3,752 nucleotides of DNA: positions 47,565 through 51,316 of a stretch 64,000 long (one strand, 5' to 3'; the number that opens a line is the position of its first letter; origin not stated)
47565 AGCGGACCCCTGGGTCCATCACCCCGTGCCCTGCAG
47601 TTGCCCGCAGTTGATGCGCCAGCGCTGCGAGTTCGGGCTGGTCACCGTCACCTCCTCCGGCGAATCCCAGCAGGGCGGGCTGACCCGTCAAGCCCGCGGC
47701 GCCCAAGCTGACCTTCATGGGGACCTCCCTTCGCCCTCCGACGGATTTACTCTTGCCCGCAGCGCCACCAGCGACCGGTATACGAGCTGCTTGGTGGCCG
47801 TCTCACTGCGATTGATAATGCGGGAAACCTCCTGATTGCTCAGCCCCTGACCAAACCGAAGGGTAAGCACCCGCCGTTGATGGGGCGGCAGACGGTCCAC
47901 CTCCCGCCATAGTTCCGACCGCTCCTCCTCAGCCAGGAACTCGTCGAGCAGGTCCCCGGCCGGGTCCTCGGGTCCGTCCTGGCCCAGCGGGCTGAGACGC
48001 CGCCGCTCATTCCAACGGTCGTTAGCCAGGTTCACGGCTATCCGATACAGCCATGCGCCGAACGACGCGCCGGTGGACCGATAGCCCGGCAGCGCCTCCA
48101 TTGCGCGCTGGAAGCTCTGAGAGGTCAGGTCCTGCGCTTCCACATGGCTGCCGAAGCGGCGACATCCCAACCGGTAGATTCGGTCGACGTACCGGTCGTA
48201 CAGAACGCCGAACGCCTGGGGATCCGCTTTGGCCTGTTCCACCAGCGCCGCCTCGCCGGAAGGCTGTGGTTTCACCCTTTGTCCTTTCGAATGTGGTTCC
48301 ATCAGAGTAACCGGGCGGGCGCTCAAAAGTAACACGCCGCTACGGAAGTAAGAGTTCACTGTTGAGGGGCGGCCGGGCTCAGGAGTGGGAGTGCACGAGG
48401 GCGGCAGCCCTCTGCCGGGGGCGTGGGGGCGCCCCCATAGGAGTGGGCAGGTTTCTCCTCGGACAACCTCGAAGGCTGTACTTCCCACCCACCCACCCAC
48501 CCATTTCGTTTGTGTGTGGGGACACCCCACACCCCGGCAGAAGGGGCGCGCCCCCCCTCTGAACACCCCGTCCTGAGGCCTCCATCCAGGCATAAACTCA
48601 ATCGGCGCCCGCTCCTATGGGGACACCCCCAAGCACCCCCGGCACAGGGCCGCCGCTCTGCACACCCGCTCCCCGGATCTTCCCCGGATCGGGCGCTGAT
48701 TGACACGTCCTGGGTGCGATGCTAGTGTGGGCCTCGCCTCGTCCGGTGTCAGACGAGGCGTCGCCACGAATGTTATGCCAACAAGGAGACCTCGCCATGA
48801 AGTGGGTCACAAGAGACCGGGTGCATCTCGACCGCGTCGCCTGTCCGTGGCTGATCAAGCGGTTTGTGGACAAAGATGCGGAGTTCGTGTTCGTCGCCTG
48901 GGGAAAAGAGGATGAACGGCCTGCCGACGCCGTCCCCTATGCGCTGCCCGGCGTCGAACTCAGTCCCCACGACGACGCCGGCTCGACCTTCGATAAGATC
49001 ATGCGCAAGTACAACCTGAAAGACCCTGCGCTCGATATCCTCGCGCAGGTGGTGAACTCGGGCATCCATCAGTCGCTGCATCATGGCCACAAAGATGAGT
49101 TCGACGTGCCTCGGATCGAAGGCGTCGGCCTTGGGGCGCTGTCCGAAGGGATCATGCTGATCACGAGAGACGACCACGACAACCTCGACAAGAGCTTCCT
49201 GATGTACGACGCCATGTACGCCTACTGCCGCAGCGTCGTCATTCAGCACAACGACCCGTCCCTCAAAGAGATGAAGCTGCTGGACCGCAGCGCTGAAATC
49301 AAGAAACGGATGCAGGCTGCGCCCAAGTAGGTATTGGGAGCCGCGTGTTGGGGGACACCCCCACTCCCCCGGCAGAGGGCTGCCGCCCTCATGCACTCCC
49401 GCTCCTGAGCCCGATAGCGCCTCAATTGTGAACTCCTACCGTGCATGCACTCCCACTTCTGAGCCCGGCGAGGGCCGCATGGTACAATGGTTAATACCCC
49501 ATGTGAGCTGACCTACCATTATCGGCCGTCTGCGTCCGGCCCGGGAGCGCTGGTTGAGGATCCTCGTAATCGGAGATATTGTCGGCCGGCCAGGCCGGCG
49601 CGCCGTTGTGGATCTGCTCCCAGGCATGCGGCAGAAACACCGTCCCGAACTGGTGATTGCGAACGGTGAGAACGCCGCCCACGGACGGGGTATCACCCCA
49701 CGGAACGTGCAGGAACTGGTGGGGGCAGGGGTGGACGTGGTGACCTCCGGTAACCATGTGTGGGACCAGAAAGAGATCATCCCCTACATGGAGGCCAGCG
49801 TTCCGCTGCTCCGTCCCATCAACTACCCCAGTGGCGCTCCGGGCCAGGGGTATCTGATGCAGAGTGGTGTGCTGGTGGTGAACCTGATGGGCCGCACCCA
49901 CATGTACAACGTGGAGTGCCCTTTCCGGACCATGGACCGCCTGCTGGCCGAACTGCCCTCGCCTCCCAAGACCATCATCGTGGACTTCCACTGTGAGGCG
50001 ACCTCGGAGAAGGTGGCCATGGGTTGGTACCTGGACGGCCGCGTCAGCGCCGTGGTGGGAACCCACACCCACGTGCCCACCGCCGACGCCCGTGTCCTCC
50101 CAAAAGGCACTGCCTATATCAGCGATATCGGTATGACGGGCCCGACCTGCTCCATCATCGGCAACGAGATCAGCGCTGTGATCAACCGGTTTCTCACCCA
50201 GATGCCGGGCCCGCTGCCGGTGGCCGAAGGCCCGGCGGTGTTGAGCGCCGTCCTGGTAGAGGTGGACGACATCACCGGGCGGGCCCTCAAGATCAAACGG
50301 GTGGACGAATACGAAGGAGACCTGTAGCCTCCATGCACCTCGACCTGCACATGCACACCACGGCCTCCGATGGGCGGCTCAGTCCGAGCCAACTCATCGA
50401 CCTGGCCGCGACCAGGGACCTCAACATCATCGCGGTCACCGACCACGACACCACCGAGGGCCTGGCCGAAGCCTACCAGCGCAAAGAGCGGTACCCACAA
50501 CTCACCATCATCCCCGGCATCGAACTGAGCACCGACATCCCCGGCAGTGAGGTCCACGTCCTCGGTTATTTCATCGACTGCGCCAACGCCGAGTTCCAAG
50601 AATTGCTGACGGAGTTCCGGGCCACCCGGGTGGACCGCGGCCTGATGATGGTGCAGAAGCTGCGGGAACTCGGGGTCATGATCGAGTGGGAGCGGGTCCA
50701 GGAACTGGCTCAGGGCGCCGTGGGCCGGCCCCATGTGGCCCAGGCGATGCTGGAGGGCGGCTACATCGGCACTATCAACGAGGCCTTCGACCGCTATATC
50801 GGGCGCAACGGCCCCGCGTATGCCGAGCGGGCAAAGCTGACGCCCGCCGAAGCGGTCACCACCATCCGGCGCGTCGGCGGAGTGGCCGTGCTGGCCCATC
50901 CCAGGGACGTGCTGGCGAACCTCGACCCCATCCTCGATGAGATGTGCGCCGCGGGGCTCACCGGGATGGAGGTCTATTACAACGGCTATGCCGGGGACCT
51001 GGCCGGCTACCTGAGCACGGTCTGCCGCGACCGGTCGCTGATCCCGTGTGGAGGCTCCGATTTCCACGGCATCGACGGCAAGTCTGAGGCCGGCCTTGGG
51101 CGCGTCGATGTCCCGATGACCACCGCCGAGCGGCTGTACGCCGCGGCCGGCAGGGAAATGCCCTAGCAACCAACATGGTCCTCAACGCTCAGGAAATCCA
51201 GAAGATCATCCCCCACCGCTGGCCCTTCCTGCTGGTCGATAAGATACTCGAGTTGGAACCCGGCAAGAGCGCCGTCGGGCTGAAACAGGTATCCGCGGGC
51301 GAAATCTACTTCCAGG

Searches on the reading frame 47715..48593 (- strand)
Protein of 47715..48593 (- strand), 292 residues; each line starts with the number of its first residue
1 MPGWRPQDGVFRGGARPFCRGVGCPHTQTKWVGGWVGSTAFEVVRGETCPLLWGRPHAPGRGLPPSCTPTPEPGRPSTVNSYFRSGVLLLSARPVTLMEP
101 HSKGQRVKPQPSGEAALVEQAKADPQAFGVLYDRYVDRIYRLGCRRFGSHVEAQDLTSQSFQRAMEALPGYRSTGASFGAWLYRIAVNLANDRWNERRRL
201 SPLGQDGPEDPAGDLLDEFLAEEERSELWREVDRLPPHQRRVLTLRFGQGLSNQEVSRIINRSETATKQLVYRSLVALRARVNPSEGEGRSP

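Call 13: search_protein_families(library=pfam, proteins=[window:47715-48593:-])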
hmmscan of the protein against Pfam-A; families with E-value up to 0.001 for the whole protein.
window:47715-48593:- (292 aa): 3 families
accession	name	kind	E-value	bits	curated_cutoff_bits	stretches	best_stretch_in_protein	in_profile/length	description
PF04542.20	Sigma70_r2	-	8e-15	54.8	24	1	131-199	1-70/71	Sigma-70 region 2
PF08281.18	Sigma70_r4_2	-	2.8e-11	43.3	25.7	1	227-278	3-54/54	Sigma-70, region 4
PF04545.22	Sigma70_r4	-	7.2e-09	35.5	24.1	1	233-279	3-49/50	Sigma-70, region 4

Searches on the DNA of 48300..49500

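Call 47: search_rna_families(source=window, start=48300, end=49500, threshold=evalue, max_evalue=1)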
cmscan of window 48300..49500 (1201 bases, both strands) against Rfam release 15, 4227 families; matches with E-value up to 1: 2.
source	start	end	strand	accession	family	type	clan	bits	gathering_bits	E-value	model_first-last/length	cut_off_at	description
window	48498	48602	-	RF02151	MIMT1_1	Gene; lncRNA;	-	30.3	45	0.0028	1-88/88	no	MER1 repeat containing imprinted transcript 1 conserved region 1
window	48379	48577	-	RF04119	MIR1858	Gene; miRNA;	-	22.3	137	0.48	1-197/197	no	MIR1858 microRNA precursor family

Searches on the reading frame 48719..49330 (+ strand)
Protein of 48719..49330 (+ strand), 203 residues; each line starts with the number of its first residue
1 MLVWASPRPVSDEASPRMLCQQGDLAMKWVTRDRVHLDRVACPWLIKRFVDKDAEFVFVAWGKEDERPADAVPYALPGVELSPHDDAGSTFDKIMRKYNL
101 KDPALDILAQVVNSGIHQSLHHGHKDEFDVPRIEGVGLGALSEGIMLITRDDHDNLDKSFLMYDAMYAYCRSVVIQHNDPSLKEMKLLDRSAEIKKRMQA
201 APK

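Call 13: search_protein_families(library=pfam, proteins=[window:48719-49330:+])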
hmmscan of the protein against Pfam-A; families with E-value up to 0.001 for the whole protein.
window:48719-49330:+ (203 aa): 1 family
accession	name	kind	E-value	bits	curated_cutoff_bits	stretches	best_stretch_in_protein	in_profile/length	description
PF09828.14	ChrB_C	-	1.1e-34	120.1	25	1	29-170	1-132/132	ChrB, C-terminal domain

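Call 35: find_encoding_contigs(protein=window:48719-49330:+, flank=5000, max_places=10)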
Protein window:48719-49330:+ (203 aa): no gene with exactly this product is on record in the collection.

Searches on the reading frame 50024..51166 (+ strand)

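Call 58: search_protein_families(library=pfam, proteins=[window:50024-51166:+])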
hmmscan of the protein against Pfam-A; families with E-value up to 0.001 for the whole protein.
window:50024-51166:+ (380 aa): 1 family
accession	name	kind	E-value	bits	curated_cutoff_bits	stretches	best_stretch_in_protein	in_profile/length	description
PF02811.25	PHP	-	8.7e-09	36.4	26.4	1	107-175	1-69/164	PHP domain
